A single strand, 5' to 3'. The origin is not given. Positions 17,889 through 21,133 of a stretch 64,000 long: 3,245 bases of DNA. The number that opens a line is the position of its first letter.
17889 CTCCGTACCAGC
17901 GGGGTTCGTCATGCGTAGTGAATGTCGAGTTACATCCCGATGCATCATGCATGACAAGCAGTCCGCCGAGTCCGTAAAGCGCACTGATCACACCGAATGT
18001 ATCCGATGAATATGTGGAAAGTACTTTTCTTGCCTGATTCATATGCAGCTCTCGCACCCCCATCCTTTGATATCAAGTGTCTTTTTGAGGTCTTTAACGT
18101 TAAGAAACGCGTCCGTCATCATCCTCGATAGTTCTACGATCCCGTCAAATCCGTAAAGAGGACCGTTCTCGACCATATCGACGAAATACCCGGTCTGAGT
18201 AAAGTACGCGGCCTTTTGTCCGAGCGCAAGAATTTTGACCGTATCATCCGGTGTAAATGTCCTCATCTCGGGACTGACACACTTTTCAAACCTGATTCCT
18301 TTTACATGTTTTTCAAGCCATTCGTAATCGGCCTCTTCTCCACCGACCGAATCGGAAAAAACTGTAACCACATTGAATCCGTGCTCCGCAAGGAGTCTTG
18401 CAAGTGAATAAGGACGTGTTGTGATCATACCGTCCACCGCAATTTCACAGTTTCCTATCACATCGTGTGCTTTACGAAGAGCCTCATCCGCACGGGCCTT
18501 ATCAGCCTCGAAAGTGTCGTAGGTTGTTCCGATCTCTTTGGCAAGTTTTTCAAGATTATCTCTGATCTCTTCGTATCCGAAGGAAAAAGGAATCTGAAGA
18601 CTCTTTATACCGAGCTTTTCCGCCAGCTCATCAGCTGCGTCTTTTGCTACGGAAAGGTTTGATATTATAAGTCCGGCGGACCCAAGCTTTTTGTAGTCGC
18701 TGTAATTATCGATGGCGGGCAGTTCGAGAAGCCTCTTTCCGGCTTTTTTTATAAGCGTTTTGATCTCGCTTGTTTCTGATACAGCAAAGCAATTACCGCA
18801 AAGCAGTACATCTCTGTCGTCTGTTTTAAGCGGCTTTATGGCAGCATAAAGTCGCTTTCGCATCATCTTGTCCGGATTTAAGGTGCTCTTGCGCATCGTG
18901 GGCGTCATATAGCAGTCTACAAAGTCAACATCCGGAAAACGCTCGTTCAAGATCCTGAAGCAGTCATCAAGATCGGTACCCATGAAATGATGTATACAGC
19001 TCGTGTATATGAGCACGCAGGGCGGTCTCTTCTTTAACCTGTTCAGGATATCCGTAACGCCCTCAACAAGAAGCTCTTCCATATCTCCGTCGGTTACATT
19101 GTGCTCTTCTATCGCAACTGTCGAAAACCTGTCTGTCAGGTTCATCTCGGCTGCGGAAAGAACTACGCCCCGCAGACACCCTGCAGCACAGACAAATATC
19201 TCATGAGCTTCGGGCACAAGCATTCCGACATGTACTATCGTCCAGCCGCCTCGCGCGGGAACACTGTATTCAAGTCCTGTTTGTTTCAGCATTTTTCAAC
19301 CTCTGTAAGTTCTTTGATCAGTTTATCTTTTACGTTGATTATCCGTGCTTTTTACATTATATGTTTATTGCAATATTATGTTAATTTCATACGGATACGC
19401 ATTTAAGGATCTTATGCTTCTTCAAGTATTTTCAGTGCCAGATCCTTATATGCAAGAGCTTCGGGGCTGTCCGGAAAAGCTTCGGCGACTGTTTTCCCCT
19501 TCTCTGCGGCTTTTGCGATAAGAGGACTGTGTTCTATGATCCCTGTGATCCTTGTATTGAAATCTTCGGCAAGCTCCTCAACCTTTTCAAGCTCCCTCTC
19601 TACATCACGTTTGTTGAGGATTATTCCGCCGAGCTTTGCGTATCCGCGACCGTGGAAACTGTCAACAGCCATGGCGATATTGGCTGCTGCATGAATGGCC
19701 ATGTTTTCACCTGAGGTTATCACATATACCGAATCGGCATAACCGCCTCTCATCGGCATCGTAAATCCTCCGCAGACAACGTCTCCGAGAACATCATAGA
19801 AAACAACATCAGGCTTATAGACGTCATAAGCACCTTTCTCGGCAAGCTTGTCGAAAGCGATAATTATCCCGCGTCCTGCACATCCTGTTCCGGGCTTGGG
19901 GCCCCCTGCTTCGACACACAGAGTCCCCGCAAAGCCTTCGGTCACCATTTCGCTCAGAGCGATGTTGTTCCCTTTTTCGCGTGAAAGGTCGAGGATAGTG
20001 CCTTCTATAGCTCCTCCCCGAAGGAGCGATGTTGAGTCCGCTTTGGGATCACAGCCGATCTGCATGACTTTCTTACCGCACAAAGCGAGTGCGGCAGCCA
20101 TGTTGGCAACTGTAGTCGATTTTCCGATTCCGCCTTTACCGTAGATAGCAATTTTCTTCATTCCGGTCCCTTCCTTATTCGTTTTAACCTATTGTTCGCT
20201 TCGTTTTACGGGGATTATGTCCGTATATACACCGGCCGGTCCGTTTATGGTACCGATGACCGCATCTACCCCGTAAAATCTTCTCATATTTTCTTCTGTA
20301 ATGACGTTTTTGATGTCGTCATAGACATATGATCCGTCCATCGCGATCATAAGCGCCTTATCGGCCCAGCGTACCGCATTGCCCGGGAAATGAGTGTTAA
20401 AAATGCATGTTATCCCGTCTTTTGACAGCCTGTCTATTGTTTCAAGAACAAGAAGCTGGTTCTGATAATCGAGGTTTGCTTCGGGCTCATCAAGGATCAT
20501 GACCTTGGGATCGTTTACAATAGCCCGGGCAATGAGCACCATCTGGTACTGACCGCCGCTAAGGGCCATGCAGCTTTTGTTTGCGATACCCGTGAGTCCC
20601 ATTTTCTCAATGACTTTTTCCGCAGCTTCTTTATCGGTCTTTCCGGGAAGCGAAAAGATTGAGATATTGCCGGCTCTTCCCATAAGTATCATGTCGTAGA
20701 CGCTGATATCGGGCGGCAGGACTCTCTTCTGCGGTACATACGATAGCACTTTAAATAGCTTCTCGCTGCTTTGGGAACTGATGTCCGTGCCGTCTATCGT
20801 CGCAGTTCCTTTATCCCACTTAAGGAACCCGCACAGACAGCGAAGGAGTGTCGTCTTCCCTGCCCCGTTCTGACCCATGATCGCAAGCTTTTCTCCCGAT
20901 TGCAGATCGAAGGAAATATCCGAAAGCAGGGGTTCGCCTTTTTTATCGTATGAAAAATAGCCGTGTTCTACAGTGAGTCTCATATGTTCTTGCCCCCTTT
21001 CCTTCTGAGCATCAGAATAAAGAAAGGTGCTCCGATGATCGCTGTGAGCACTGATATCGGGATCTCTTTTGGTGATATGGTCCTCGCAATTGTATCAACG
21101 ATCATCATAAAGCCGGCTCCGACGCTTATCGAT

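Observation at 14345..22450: Orphan HydF maturase and a TM1266-type hydrogenase-system regulator bracket the nitrogenase-like/ABC cluster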

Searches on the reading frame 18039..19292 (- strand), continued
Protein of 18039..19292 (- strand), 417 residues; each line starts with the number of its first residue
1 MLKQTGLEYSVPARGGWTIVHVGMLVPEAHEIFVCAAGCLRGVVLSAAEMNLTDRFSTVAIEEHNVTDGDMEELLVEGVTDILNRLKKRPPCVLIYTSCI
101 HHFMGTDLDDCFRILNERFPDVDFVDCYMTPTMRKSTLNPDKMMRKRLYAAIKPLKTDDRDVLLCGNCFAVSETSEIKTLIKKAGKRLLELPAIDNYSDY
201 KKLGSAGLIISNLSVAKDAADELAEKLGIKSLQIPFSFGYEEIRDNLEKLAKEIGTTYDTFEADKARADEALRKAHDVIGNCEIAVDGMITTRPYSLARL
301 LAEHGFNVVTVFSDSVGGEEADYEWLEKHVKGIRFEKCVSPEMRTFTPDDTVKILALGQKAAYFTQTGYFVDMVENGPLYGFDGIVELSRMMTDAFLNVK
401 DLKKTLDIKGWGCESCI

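Call 38: search_solved_structures(query=A1, max_evalue=0.001, show_alignments=2)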
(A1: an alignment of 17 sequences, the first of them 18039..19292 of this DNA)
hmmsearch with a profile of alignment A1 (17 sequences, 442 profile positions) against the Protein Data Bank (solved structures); distinct sequences matched with E-value up to 0.001: 7.
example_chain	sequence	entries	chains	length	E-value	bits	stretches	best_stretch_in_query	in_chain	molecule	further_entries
9ian_A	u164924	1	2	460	3.7e-06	29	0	84-144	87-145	Nitrogenase iron-molybdenum cofactor biosynthesis protein NifE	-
9iao_A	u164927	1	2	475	4.2e-06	28.8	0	84-144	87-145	Nitrogenase iron-molybdenum cofactor biosynthesis protein NifE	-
9onj_A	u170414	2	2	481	4.4e-06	28.8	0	84-144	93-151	Nitrogenase iron-molybdenum cofactor biosynthesis protein NifE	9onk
3pdi_A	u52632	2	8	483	4.5e-06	28.7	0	84-144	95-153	Nitrogenase MoFe cofactor biosynthesis protein NifE | Nitrogenase iron-molybdenum cofactor biosynthesis protein NifE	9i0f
5n6y_A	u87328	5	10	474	0.00015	23.7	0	115-287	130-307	Nitrogenase vanadium-iron protein alpha chain | Nitrogenase protein alpha chain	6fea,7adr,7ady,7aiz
9d9u_A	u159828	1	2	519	0.00074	21.4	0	85-285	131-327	Nitrogenase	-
9fmg_A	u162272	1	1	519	0.00074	21.4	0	85-285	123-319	Nitrogenase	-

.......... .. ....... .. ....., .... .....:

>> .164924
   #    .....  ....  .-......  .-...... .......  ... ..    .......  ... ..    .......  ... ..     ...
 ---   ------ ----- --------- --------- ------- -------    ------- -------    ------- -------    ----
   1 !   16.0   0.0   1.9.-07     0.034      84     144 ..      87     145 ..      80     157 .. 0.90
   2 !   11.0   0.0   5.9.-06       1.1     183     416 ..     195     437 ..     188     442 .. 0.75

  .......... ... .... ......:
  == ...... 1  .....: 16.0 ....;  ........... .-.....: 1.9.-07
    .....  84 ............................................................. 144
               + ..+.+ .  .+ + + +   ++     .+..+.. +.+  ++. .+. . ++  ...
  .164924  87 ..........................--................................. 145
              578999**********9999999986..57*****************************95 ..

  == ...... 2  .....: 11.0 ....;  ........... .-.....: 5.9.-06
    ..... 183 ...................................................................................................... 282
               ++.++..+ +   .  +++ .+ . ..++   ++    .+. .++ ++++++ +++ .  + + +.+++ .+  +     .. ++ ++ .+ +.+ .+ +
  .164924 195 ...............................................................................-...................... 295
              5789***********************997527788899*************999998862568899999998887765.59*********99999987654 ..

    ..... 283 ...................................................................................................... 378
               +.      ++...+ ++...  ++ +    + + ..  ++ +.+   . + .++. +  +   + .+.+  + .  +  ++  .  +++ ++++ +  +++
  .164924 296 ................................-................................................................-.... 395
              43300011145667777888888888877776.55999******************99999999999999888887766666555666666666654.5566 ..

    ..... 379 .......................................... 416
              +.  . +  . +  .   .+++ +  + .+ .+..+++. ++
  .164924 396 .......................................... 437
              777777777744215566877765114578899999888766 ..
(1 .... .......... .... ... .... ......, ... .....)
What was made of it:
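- On Nitrogenase proper (Nif/Vnf/Anf DK): There is no Cys at the position aligned to the NifE/NifD cofactor cysteine (call 38).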

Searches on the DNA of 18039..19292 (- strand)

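Call 50: search_rna_families(sources=[L014, L088, L085], threshold=evalue, max_evalue=10)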
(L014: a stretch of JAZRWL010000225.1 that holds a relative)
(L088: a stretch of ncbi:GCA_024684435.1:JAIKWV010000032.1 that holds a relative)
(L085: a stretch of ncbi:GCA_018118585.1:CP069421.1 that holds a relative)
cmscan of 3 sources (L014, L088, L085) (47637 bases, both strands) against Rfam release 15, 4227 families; matches with E-value up to 10: 13.
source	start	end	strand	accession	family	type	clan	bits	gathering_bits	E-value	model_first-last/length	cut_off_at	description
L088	16018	16091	+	RF00005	tRNA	Gene; tRNA;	CL00001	63.8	29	1.2e-11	1-71/71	no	tRNA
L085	1314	1380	-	RF01706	Gut-1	Gene; sRNA;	-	34.5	50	0.0043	1-77/77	no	Gut-1 RNA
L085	6798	6887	-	RF01706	Gut-1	Gene; sRNA;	-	32.8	50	0.012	1-77/77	no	Gut-1 RNA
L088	20103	20213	+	RF00514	His_leader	Cis-reg; leader;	-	26.8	49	2.4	1-126/126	no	Histidine operon leader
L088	295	418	-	RF02629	RmaA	Gene; sRNA;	-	23.3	57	9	1-113/113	no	Regulator of motility and amylovoran A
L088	20549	20669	+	RF01177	snR67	Gene; snRNA; snoRNA; CD-box;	CL00053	22.4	55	2.3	1-83/83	no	Small nucleolar RNA snR67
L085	18546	18600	-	RF01059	mir-598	Gene; miRNA;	-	22.4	69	3.2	1-80/80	no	mir-598 microRNA precursor family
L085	11342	11442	+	RF03083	cow-rumen-3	Gene; sRNA;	-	21.3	86.7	1.1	1-141/141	no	cow-rumen-3 RNA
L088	17185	17231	-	RF01160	sn2841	Gene; snRNA; snoRNA; CD-box;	-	21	45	7.4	1-72/72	no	Small nucleolar RNA sn2841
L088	16100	16144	+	RF01667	rox1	Cis-reg;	-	20.9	58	9.2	1-59/59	no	Drosophila rox1 ncRNA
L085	18922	19050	+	RF02174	SMAD5-AS1_2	Gene; lncRNA;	-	20.1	50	1.1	1-129/129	no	SMAD5 antisense RNA 1 conserved region 2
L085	9427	9552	+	RF01267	snR37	Gene; snRNA; snoRNA; HACA-box;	CL00041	18.5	47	1.5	61-250/385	no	Small nucleolar RNA snR37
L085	721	845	+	RF02267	Vax2os1_2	Gene; lncRNA;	-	11.7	55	2.4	344-466/466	no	Vax2os1 conserved region 2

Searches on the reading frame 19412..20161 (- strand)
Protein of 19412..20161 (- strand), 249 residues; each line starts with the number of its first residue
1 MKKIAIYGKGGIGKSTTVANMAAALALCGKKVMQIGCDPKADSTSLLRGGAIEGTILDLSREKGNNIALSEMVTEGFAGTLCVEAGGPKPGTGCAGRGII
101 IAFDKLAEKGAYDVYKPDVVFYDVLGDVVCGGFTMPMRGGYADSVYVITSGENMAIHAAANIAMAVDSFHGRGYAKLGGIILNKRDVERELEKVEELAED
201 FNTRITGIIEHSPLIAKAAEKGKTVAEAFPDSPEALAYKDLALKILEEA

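Call 3: search_protein_families(library=ncbifam, proteins=[window:19412-20161:-], max_evalue=0.01)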
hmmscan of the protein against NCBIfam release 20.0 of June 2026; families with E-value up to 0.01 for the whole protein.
window:19412-20161:- (249 aa): 23 families
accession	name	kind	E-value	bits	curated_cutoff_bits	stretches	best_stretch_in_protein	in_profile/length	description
TIGR01287.1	nifH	equivalog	4.4e-93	311.5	394.35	1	2-248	1-247/275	nitrogenase iron protein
NF033200.1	F430_CfbC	exception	4.6e-89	298.2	402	1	2-248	1-241/260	Ni-sirohydrochlorin a,c-diamide reductive cyclase ATP-dependent reductase subunit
NF009701.0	PRK13230.1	subfamily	6.9e-86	287.9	350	1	1-247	1-259/291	nitrogenase reductase-like protein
NF009702.0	PRK13231.1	equivalog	2e-79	266.5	427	1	1-247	2-240/264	nitrogenase reductase-like protein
TIGR01281.1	DPOR_bchL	equivalog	8.7e-54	182.7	345.15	1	3-239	2-233/268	ferredoxin:protochlorophyllide reductase (ATP-dependent) iron-sulfur ATP-binding protein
TIGR02016.1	BchX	equivalog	6.6e-49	166.8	331.2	1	3-190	2-197/296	chlorophyllide a reductase iron protein subunit X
TIGR01969.1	minD_arch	subfamily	1.6e-13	50.4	201.75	2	7-38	7-38/251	cell division ATPase MinD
TIGR01968.1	minD_bact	equivalog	4.9e-10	39.2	212.9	1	7-38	8-39/261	septum site-determining protein MinD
NF041546.1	ParA_partition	equivalog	1.1e-06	28.3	180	1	8-41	7-40/203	ParA family partition ATPase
TIGR03371.1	cellulose_yhjQ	equivalog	5.9e-06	25.9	157.85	1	1-40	1-41/246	cellulose biosynthesis protein BcsQ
NF041136.1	MrpORP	equivalog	2.3e-05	23.9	450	1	5-37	10-42/365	iron-sulfur cluster carrier protein MrpORP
TIGR03453.1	partition_RepA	equivalog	5.6e-05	22.1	348.45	1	9-46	113-150/387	plasmid partitioning protein RepA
TIGR00750.1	lao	equivalog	6.8e-05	22.1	240.75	1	3-84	36-114/300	methylmalonyl Co-A mutase-associated GTPase MeaB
TIGR00345.1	GET3_arsA_TRC40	subfamily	9.5e-05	22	135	1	7-40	3-36/299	TRC40/GET3/ArsA family transport-energizing ATPase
NF053622.1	ATPseBagAMYCTU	equivalog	0.00019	21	400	1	6-35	12-41/325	ATPase BagA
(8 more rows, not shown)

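Call 4: search_protein_families(library=pfam, proteins=[window:19412-20161:-], max_evalue=0.01)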
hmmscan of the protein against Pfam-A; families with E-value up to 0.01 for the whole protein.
window:19412-20161:- (249 aa): 10 families
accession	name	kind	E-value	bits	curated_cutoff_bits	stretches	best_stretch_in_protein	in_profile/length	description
PF00142.24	Fer4_NifH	-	4e-87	292.6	25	1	2-248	1-247/271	4Fe-4S iron sulfur cluster binding proteins, NifH/frxC family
PF01656.29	CbiA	-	7.1e-15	55.5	25.4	1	5-225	3-125/125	CobQ/CobB/MinD/ParA nucleotide binding domain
PF13614.12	AAA_31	-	6e-10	39.8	27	1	1-58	1-61/177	AAA domain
PF10609.15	ParA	-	3e-08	33.8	27.1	1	6-33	8-36/246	NUBPL iron-transfer P-loop NTPase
PF02374.21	ArsA_ATPase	-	1.7e-05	24.7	24.3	1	1-39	1-39/305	Anion-transporting ATPase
PF03308.22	MeaB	-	2.4e-05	23.9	23.1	1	3-83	35-112/273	Methylmalonyl Co-A mutase-associated GTPase MeaB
PF13479.12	AAA_24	-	0.0013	19.1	27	1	2-33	3-26/195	AAA domain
PF09140.17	MipZ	-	0.0054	16.5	20.7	0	9-42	9-42/262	ATPase MipZ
PF00448.28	SRP54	-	0.0069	16.5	22.7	0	3-38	3-38/196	SRP54-type protein, GTPase domain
PF25201.1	nSTAND6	-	0.0075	16.8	27.7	0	4-48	21-65/148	Novel STAND NTPase 6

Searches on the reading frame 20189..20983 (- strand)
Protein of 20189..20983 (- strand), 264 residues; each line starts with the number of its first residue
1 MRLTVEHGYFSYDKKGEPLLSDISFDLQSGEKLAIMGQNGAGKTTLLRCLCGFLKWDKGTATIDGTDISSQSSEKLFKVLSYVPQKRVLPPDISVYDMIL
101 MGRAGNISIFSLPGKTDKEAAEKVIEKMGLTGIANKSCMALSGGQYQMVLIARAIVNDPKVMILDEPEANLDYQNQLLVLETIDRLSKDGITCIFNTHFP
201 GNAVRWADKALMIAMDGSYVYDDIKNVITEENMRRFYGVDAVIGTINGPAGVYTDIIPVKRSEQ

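Call 3: search_protein_families(library=ncbifam, proteins=[window:20189-20983:-], max_evalue=0.01)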
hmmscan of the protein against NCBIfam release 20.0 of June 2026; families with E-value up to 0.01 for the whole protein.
window:20189-20983:- (264 aa): 189 families (the best 25 are shown)
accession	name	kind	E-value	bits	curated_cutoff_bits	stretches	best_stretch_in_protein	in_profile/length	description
NF007082.0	PRK09536.1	equivalog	1.8e-43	149.2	537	1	16-245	15-244/402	corrinoid ABC transporter ATPase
NF010068.0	PRK13548.1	equivalog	2e-43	148.4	261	1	9-244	10-247/261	heme ABC transporter ATP-binding protein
TIGR03873.1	F420-0_ABC_ATP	hypoth_equivalog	9.5e-42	143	372.4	1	11-243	8-240/256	putative F420-0 ABC transporter ATP-binding protein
NF008409.0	PRK11231.1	equivalog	1.3e-41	142.6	375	1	1-243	1-241/255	Fe(3+) dicitrate ABC transporter ATP-binding protein FecE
TIGR02315.1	ABC_phnC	equivalog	8.1e-41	140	266.1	1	16-238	14-243/243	phosphonate ABC transporter ATP-binding protein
TIGR03375.1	type_I_sec_LssB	subfamily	1.9e-37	128.9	693.1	1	8-232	471-692/696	type I secretion system permease/ATPase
TIGR03771.1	anch_rpt_ABC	equivalog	4.1e-37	128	268.8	1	26-214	2-187/223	anchored repeat-type ABC transporter ATP-binding subunit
NF040873.1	AztA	equivalog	5.8e-35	120.6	220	1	15-209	3-187/191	zinc ABC transporter ATP-binding protein AztA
NF053840.1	MnTportMntADein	equivalog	2.2e-34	119.1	400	1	19-214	16-207/240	manganese ABC transporter ATP-binding protein MntA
NF040840.2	tungstate_WtpC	equivalog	5.5e-34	118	440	1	19-244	15-238/347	tungstate ABC transporter ATP-binding protein WtpC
TIGR01188.1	drrA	subfamily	1.1e-33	116.9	312.45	1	20-214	9-198/302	daunorubicin resistance ABC transporter, ATP-binding protein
TIGR02857.1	CydD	equivalog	3.1e-33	115.5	435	1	6-211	325-527/529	thiol reductant ABC exporter subunit CydD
TIGR03797.1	NHLM_micro_ABC2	equivalog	7e-33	114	709.4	1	3-187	452-635/686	NHLP bacteriocin export ABC transporter permease/ATPase subunit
NF006987.0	PRK09452.1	equivalog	7.4e-33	113.7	482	1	16-247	29-252/378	spermidine/putrescine ABC transporter ATP-binding protein PotA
TIGR02673.1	FtsE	equivalog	2e-32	112.6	264.85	1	9-199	8-196/214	cell division ATP-binding protein FtsE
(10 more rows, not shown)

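Call 4: search_protein_families(library=pfam, proteins=[window:20189-20983:-], max_evalue=0.01)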
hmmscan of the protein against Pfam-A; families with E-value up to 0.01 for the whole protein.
window:20189-20983:- (264 aa): 8 families
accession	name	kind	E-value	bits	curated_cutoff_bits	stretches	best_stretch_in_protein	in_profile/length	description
PF00005.33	ABC_tran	-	1.7e-36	126.2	25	1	20-168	1-136/137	ABC transporter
PF13304.12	AAA_21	-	3.4e-10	40.9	27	2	157-198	255-298/304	AAA domain, putative AbiEii toxin, Type IV TA system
PF13175.12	AAA_15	-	9.8e-08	32.4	32.1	0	20-71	14-68/374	AAA ATPase domain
PF13476.12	AAA_23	-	2.7e-06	28.6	27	1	22-61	12-50/201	AAA domain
PF02463.25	SMC_N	-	4.7e-06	26.6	40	1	33-191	27-190/220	RecF/RecN/SMC N terminal domain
PF13401.12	AAA_22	-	0.001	19.9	27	1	33-187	8-108/130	AAA domain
PF13479.12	AAA_24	-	0.0048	17.2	27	1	31-79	3-54/195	AAA domain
PF13555.12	AAA_29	-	0.0084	16.3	27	0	26-47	18-39/61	P-loop containing region of AAA domain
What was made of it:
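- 20189..20983 (-): ABC importer ATPase, 264 aa. Its start overlaps the permease stop by 4 nt. Best NCBIfam hits are corrinoid, heme and Fe-dicitrate ATPases, all below cut-off (calls 3, 4).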
